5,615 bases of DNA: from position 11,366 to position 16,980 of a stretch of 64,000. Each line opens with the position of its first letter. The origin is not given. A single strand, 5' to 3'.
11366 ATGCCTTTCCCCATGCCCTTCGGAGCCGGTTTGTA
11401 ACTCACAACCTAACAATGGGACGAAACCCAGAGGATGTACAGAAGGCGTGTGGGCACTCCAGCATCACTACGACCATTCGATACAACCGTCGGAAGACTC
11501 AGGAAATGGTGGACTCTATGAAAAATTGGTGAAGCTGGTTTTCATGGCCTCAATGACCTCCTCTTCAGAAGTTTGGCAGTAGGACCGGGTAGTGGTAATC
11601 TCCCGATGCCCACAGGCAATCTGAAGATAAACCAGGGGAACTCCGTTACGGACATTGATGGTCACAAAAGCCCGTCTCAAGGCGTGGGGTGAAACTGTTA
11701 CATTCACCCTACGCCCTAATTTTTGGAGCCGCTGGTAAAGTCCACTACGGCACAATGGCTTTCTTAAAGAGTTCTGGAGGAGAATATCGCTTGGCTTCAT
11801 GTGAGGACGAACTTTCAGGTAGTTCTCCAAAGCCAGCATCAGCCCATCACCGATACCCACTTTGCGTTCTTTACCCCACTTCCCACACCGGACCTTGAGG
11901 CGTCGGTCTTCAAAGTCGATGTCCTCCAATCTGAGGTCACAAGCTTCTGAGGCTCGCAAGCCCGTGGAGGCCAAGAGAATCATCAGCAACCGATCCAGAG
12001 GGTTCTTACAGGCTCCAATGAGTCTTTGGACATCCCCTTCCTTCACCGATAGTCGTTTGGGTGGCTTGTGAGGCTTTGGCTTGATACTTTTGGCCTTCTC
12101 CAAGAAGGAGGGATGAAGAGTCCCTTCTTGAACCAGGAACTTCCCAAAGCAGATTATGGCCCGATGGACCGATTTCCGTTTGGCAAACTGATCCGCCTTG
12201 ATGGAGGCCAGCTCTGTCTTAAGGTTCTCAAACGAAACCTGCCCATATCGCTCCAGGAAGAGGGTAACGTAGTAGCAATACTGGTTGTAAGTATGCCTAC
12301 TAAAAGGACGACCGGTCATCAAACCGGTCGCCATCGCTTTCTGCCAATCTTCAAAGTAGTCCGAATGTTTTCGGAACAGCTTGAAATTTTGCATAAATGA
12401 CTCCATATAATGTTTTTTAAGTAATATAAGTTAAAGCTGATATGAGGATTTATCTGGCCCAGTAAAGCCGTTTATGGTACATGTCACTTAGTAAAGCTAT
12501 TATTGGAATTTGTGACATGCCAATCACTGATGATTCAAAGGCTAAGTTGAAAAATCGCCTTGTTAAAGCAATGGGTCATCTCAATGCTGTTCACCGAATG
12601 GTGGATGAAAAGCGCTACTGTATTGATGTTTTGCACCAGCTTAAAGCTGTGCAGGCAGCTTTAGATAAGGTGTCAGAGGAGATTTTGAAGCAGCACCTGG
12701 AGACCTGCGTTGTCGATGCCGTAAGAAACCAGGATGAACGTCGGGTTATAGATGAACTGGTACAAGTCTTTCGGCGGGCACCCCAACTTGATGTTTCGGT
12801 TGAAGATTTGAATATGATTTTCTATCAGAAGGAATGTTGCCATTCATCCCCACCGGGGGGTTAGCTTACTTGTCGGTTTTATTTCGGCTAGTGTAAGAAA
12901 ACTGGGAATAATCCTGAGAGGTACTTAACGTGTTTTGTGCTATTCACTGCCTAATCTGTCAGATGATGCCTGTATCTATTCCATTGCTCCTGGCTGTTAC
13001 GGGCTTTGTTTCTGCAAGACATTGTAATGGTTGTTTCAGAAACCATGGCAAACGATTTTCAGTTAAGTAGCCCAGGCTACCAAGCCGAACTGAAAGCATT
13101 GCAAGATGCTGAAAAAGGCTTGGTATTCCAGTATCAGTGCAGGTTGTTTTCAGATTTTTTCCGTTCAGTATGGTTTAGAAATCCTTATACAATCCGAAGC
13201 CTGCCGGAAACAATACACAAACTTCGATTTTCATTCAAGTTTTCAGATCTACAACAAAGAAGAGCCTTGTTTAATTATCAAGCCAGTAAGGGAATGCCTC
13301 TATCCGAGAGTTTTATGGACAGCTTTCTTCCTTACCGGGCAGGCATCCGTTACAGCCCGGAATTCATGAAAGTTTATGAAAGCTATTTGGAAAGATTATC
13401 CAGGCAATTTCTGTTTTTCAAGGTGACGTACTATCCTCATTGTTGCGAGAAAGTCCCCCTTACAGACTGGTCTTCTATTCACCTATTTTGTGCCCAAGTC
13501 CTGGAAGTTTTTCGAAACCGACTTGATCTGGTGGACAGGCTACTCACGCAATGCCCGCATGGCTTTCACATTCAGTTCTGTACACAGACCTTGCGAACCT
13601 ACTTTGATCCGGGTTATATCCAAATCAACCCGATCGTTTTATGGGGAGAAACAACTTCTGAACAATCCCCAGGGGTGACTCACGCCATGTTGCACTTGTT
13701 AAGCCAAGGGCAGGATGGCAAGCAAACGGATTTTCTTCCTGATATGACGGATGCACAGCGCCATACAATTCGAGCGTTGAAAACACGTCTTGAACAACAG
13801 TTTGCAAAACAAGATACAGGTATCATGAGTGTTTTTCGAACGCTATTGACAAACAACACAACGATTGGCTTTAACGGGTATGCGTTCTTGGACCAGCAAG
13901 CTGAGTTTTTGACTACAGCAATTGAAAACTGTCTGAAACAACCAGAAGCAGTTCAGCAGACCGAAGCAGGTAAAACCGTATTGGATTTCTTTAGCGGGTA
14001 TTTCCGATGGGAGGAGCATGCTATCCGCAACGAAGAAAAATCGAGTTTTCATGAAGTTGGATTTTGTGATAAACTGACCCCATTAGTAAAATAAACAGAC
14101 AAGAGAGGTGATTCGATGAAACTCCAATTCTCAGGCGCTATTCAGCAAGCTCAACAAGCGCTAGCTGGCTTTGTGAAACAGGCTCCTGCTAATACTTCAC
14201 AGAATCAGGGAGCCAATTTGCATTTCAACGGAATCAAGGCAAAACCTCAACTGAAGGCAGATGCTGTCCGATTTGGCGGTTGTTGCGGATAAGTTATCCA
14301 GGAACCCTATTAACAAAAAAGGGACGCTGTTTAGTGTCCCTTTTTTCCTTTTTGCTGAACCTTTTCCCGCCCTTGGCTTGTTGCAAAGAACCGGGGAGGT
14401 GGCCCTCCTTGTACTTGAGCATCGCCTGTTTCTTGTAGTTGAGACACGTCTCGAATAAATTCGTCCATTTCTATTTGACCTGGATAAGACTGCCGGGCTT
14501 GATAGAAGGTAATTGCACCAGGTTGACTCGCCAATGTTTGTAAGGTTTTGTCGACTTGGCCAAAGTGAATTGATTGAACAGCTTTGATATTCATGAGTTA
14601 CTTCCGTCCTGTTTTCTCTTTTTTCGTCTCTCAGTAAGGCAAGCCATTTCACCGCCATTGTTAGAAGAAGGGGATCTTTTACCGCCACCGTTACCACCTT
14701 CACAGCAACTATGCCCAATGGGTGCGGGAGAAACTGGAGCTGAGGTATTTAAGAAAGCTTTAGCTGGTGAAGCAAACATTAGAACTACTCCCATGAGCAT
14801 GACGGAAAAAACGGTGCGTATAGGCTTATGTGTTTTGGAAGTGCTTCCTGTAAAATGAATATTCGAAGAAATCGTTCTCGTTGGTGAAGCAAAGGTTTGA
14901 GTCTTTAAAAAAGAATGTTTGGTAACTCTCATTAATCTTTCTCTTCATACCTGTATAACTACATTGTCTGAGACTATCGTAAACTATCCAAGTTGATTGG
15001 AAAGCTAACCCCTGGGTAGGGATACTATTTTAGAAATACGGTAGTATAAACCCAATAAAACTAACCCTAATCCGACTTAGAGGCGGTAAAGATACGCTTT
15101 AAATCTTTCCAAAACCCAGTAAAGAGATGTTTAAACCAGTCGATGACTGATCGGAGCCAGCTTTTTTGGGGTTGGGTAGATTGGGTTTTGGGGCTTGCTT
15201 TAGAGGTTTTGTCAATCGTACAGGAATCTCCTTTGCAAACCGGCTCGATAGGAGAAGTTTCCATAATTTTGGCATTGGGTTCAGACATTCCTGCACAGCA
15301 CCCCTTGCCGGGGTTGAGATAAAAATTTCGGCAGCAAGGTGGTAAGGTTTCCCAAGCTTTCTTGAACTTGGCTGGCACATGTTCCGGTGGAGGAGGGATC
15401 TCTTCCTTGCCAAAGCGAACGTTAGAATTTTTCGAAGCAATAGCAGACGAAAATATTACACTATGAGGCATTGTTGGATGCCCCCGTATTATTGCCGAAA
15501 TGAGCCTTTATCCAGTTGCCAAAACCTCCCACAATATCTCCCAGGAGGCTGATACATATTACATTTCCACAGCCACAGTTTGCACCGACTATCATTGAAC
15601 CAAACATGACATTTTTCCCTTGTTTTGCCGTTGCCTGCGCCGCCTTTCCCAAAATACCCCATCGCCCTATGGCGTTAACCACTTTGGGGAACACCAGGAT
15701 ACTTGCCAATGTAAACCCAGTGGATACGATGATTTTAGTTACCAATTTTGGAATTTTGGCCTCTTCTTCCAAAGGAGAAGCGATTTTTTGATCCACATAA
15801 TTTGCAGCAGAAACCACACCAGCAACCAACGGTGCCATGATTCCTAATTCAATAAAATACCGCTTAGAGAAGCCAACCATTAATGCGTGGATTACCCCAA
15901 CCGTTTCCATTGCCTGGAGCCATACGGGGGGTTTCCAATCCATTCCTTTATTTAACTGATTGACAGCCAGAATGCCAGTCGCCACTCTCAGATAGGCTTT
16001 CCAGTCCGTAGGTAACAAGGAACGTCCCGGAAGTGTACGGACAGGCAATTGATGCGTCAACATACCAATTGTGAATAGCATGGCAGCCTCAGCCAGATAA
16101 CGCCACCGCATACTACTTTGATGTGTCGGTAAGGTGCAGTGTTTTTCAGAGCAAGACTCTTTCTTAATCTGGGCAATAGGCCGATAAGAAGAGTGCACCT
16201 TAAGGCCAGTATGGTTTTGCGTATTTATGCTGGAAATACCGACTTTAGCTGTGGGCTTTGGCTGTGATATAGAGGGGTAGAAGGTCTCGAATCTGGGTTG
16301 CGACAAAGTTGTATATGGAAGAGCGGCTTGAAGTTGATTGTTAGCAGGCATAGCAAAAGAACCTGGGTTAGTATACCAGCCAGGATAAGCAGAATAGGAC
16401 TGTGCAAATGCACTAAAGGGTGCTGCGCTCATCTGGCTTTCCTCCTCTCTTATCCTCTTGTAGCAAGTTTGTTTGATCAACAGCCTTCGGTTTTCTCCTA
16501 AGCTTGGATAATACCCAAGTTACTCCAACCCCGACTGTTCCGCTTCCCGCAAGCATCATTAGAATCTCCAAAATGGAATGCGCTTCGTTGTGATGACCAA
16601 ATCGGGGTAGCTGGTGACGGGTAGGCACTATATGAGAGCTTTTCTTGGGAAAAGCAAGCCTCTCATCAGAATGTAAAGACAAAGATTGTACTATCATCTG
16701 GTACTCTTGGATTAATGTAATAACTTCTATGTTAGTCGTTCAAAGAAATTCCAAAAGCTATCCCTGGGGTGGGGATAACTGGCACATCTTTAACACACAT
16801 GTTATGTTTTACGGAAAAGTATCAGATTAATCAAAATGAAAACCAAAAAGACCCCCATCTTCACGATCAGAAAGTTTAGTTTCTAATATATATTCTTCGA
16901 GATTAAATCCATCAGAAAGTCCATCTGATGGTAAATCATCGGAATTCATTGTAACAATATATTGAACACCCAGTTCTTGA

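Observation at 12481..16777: Prophage cargo: a CsoR-type metal sensor with a cluster of unknown small and membrane proteins that nearly all carry vicinal Cys-Cys motifs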

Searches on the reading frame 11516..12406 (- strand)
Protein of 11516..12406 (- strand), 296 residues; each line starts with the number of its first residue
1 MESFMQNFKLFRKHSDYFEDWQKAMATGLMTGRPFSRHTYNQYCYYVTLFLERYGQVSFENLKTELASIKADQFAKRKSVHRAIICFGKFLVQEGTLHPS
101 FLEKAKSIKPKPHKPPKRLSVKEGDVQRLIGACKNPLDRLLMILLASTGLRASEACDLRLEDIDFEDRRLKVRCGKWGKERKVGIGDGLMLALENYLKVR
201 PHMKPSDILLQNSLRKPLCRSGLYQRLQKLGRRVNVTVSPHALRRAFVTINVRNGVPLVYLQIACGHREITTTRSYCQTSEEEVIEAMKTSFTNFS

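Call 19: search_protein_families(library=ncbifam, proteins=[window:11516-12406:-], max_evalue=0.00001)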
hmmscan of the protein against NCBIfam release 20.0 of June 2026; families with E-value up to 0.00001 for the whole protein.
window:11516-12406:- (296 aa): 10 families
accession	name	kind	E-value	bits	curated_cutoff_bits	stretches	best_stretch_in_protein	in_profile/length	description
NF040815.2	recomb_XerA_Arch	equivalog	2.5e-44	151.8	220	1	33-284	10-259/263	site-specific tyrosine recombinase/integron integrase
TIGR02225.1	recomb_XerD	equivalog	3e-30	105.5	329.6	1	45-292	23-287/290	site-specific tyrosine recombinase XerD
TIGR02224.1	recomb_XerC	equivalog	8.2e-29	100.9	335.15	1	33-290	11-288/295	tyrosine recombinase XerC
NF001399.0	PRK00283.1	subfamily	1.3e-28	100.1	279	1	56-290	50-294/300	tyrosine recombinase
TIGR02249.1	integrase_gron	subfamily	7e-19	68.3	265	1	30-207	9-187/315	integron integrase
NF002331.0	PRK01287.1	subfamily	1.7e-16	60.2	371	1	138-281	164-314/365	site-specific tyrosine recombinase XerC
NF003462.0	PRK05084.1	equivalog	1.5e-13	50.2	267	1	141-289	200-354/360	tyrosine recombinase XerS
NF011946.0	PRK15417.1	equivalog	5e-11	42.4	435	1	114-197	108-192/337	integron integrase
NF007370.0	PRK09870.1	subfamily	5.2e-11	42.5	221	1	140-278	36-178/200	tyrosine-type DNA invertase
NF002685.0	PRK02436.1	equivalog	2.3e-09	37.5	178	1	31-276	10-243/245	site-specific tyrosine recombinase XerD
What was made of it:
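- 11516..12406 (-): Tyrosine integrase 2, a paralogue of integrase 1; convergent with it and overlapping it. NCBIfam hit (call 19).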

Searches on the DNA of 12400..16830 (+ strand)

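Call 8: search_dna_similar(query=window:12400-16830:+, collection=phages, mode=distant)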
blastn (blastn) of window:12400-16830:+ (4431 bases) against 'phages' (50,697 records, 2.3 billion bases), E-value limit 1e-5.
No match.
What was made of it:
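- Tried and rejected: Phage and viral collections. blastn of the region against GenBank phages found no match (call 8).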

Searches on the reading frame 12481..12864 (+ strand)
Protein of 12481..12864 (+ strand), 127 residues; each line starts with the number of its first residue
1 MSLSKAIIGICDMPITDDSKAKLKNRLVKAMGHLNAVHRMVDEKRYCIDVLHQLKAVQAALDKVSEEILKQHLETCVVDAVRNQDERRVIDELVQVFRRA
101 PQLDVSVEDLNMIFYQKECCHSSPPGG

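Call 3: search_protein_families(library=pfam, proteins=[window:12481-12864:+], max_evalue=1)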
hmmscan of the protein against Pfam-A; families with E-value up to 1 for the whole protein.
window:12481-12864:+ (127 aa): 3 families
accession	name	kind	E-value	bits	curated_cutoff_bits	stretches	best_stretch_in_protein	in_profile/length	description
PF02583.22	Trns_repr_metal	-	3.2e-26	92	22.8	1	20-99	2-78/78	Metal-sensitive transcriptional repressor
PF12213.14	Dpoe2NT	-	0.037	14.8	24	1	22-79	4-62/73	DNA polymerases epsilon N terminal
PF20715.2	DUF6827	-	0.078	13.2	26.9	1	10-73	29-91/158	Domain of unknown function (DUF6827)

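Call 4: search_protein_families(library=phrogs, proteins=[window:12481-12864:+], max_evalue=1)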
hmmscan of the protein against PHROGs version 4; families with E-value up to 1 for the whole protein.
window:12481-12864:+ (127 aa): 8 families
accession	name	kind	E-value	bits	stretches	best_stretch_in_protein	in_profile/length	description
phrog_6180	-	unknown function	2.4e-09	38.5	1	14-96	2-85/91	-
phrog_23899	-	unknown function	0.015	16.5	1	22-79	24-80/98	-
phrog_27870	-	unknown function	0.044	14.7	1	41-67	9-35/69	-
phrog_31855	-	unknown function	0.047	15.1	1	28-86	36-93/103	-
phrog_18242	-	other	0.055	14.4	1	62-101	71-110/238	protease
phrog_19232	-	unknown function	0.074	14.3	1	55-116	46-104/114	-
phrog_4166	-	unknown function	0.16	13.1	1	55-71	36-52/65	-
phrog_30744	-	unknown function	0.33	12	0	24-37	42-55/67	-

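Call 67: search_solved_structures(query=window:12517-12864:+, max_evalue=0.001, show_alignments=4)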
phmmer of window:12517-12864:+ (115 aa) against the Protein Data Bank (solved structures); distinct sequences matched with E-value up to 0.001: 10.
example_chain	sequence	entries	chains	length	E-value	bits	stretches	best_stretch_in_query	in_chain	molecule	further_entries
3aai_A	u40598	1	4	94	1.4e-15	61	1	9-85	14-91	Copper homeostasis operon regulatory protein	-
2hh7_A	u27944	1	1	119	3.1e-14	56.7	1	8-91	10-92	Hypothetical protein CsoR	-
4m1p_A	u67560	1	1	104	1.6e-13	54.4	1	2-87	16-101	Copper-sensitive operon repressor (CsoR)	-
6ahx_A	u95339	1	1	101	1.2e-12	51.5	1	10-84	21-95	Putative cytosolic protein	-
5fmn_A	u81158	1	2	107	4.6e-11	46.5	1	5-82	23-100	INRS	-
4adz_A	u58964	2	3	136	1.8e-09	41.3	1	8-70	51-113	CSOR | COPPER SENSITIVE OPERON REPRESSOR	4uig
7mq1_A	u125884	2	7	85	2.4e-06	31.3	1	10-74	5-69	Copper-sensing transcriptional repressor csoR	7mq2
7mq3_A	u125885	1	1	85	6.4e-06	29.9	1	10-74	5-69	Copper-sensing transcriptional repressor csoR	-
5lbm_A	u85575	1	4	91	4.5e-05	27.2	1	1-86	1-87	Transcriptional repressor FrmR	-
5lcy_A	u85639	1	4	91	5.6e-05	26.9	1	1-77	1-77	Frmr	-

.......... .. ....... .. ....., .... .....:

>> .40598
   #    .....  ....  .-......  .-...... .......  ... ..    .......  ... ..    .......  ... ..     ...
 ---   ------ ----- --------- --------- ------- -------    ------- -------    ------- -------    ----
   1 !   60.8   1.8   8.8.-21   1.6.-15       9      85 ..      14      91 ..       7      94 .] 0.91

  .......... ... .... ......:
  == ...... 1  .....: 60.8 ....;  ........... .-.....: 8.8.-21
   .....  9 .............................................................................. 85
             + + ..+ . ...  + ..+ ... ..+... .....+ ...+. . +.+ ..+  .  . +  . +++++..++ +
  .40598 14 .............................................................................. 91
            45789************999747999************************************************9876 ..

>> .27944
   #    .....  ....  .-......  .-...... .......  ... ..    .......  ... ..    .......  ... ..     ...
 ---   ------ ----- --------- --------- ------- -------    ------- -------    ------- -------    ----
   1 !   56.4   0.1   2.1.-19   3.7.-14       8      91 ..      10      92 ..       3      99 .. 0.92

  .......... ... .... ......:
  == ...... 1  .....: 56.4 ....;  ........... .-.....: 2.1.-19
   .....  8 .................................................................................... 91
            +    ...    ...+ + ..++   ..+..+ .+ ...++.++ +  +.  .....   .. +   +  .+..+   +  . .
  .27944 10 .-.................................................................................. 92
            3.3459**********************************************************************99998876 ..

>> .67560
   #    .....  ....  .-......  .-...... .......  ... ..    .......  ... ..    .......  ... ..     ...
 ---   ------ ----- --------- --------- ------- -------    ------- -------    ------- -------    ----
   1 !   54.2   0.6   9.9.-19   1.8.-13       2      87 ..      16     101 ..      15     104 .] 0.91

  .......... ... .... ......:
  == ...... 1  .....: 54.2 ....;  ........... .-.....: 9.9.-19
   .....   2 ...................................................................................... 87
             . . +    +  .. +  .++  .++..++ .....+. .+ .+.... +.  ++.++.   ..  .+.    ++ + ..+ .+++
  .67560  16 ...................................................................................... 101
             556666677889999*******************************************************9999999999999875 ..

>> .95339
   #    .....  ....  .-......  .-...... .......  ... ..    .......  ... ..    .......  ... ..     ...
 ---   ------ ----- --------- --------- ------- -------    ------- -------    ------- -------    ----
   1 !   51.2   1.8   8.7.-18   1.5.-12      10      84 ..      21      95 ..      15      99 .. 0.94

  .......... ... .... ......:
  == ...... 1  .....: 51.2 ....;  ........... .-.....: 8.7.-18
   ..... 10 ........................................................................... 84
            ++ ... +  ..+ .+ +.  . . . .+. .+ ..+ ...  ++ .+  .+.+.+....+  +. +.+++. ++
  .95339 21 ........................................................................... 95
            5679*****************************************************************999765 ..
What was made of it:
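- On CsoR, Cu(I)-sensing subgroup: Y34 directly precedes C35, and E80 aligns with the Glu of M. tuberculosis 'IEEL' (call 67 alignment).
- On FrmR (formaldehyde sensor): FrmR matches only at E=5e-5, against 1e-15 for CsoR (call 67).
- FrmR scores only 5e-5 and InrS 5e-11 (call 67). InrS shares the C-H-C residues and matches at E=5e-11 (call 67). CsoRs are the best structural-database matches (call 67).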

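Call 76: search_protein_families(library=ncbifam, proteins=[window:12517-12864:+], max_evalue=0.1)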
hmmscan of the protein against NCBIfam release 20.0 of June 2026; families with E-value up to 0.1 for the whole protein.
window:12517-12864:+ (115 aa): 9 families
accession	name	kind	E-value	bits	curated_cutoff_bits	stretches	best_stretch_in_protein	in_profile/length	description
NF052430.1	repress_RicR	exception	2.4e-14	53.7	175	1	8-73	8-73/93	copper-sensing transcriptional repressor RicR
NF011613.0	PRK15039.1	equivalog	3.5e-11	43.6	138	1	5-80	5-77/90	Ni(II)/Co(II)-binding transcriptional repressor RcnR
NF008464.0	PRK11352.1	equivalog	1.1e-08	35.3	133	1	1-86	1-87/91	formaldehyde-responsive transcriptional repressor FrmR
NF053563.1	Rkd4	equivalog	0.0089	14.2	860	1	14-79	378-445/747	arcadin-4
NF045506.1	antisigant_RssC_Pseudo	equivalog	0.022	14.5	250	1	13-85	90-157/159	anti-sigma factor antagonist RssC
NF010408.0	PRK13834.1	subfamily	0.026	14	292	1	18-65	89-136/207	acyl-homoserine-lactone synthase TraI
TIGR01499.1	folC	subfamily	0.05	13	162.65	1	17-87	266-333/400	bifunctional protein FolC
NF006383.0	PRK08626.1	equivalog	0.06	11.6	663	1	35-103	435-500/657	fumarate reductase flavoprotein subunit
NF047613.1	LIC11625_fam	exception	0.098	12.5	160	0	50-80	40-70/140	LIC11625 family surface-exposed protein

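Call 103: search_protein_families(library=padloc, proteins=[window:12517-12864:+], max_evalue=0.01)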
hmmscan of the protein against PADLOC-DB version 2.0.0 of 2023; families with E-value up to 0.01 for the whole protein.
window:12517-12864:+ (115 aa): 1 family
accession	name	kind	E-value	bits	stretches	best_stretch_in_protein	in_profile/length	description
PDLC00518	JetC1|JetC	-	0.00051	16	1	13-87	245-319/1112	DUF3584 domain; MukB-like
